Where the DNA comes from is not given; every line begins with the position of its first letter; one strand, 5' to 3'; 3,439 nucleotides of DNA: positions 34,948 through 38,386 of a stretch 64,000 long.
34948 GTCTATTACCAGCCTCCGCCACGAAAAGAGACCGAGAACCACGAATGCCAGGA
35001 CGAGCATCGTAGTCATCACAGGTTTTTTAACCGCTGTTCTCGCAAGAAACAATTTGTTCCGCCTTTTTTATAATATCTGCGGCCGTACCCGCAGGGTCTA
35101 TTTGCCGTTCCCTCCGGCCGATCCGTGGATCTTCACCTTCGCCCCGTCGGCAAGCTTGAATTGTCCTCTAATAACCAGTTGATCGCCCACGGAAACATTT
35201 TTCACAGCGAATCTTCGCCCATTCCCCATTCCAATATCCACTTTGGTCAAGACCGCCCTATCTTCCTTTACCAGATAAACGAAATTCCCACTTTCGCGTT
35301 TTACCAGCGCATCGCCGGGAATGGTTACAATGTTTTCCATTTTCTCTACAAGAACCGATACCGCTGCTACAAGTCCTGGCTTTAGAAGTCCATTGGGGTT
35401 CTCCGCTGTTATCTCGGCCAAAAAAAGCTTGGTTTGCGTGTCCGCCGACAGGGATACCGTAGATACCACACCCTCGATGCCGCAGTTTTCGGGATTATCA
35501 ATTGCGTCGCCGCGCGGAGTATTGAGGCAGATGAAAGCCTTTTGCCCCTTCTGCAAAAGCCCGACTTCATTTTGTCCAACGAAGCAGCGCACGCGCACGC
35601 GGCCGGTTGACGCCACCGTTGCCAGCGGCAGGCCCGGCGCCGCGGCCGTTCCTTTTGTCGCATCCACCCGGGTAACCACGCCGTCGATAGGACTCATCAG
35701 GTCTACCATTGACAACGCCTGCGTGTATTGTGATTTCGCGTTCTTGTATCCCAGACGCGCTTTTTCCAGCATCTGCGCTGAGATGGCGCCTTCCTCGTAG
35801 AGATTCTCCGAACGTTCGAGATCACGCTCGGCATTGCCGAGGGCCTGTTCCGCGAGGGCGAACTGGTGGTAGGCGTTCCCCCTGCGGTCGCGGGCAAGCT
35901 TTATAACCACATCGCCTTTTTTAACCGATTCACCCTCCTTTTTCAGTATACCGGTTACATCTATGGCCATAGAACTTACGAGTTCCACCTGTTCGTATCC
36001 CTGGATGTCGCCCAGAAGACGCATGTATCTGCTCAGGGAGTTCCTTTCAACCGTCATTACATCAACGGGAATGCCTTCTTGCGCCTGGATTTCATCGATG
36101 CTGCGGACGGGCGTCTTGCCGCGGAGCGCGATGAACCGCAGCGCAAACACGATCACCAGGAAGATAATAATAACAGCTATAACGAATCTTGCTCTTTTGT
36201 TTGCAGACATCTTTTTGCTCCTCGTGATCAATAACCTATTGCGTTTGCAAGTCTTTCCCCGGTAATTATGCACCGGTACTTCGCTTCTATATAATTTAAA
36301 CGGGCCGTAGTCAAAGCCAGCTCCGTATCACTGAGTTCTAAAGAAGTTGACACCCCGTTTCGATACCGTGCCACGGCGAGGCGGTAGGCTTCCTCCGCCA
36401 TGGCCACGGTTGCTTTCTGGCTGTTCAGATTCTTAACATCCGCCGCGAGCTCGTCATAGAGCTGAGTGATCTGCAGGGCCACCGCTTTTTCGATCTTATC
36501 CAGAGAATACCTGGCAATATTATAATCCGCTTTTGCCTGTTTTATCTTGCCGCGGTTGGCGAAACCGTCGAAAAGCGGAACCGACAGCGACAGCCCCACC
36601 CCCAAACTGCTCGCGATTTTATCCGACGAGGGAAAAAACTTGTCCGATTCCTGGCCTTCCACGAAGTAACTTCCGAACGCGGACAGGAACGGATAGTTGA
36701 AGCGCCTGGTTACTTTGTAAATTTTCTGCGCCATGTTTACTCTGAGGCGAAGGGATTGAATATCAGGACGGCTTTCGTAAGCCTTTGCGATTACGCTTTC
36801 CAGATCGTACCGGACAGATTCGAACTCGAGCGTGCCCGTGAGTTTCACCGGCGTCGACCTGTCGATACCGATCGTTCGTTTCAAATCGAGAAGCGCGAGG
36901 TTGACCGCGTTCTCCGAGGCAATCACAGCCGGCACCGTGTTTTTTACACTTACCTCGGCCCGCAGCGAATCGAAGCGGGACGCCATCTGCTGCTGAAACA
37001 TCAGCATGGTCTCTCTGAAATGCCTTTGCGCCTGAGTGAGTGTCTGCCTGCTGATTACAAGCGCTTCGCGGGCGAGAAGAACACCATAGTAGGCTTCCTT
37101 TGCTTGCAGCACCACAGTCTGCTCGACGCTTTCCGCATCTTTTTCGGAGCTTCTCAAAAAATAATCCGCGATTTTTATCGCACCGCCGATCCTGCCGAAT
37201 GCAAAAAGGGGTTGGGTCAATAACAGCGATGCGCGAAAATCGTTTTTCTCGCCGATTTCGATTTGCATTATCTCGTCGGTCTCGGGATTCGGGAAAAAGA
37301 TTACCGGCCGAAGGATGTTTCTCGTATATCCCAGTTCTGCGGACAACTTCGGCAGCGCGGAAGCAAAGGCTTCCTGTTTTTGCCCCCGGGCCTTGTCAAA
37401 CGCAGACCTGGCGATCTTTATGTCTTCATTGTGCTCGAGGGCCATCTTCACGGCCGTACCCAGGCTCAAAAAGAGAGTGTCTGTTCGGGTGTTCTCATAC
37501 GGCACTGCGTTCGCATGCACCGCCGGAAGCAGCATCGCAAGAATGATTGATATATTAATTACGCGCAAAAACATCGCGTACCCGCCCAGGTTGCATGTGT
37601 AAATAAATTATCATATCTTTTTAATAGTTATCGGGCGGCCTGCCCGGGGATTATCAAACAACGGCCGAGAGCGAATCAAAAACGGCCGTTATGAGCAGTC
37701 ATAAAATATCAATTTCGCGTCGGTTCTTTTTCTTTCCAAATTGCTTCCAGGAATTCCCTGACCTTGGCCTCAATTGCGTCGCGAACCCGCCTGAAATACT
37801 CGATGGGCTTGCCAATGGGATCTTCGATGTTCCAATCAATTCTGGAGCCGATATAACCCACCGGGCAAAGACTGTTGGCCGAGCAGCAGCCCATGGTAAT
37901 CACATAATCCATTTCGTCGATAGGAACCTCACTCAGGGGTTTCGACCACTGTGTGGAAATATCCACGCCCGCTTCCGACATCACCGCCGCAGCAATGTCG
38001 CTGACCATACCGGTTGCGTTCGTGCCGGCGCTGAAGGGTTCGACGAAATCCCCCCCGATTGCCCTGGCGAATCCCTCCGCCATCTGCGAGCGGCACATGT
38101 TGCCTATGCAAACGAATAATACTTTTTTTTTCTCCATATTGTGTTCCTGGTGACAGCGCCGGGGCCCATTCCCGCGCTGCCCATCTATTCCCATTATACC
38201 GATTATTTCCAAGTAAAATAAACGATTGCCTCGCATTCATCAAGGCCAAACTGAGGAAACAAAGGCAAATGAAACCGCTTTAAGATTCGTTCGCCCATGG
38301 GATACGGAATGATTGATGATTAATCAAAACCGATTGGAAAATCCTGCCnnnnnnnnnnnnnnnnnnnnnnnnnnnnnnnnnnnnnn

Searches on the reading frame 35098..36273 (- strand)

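Call 9: search_protein_families(library=pfam, proteins=[window:35098-36273:-], max_evalue=0.01)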
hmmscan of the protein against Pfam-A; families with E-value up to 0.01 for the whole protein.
window:35098-36273:- (391 aa): 4 families
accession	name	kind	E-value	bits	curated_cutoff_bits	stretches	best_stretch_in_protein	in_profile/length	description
PF16576.10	HlyD_D23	-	5.5e-15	55.7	30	1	111-303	36-214/214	Barrel-sandwich domain of CusB or HlyD membrane-fusion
PF13437.12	HlyD_3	-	5.6e-12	46.8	22.2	1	192-300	2-106/106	HlyD family secretion protein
PF02321.23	OEP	-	0.00034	20.9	22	1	133-188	118-173/187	Outer membrane efflux protein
PF00364.28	Biotin_lipoyl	-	0.0022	18.2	22.1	0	106-126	16-36/73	Biotin-requiring enzyme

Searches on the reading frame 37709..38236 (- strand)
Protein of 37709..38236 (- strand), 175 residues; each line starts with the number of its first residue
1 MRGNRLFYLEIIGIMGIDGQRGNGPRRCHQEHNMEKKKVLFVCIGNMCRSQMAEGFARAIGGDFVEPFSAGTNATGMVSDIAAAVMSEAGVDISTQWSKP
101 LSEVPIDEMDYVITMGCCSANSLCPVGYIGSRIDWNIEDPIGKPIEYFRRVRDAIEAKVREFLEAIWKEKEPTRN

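Call 10: search_protein_families(library=pfam, proteins=[window:37709-38236:-], max_evalue=0.001)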
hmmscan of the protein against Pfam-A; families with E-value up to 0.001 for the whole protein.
window:37709-38236:- (175 aa): 1 family
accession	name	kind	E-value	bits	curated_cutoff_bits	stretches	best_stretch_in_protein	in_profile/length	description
PF01451.26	LMWPc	-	1.3e-23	84.3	23.2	1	39-163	1-144/144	Low molecular weight phosphotyrosine protein phosphatase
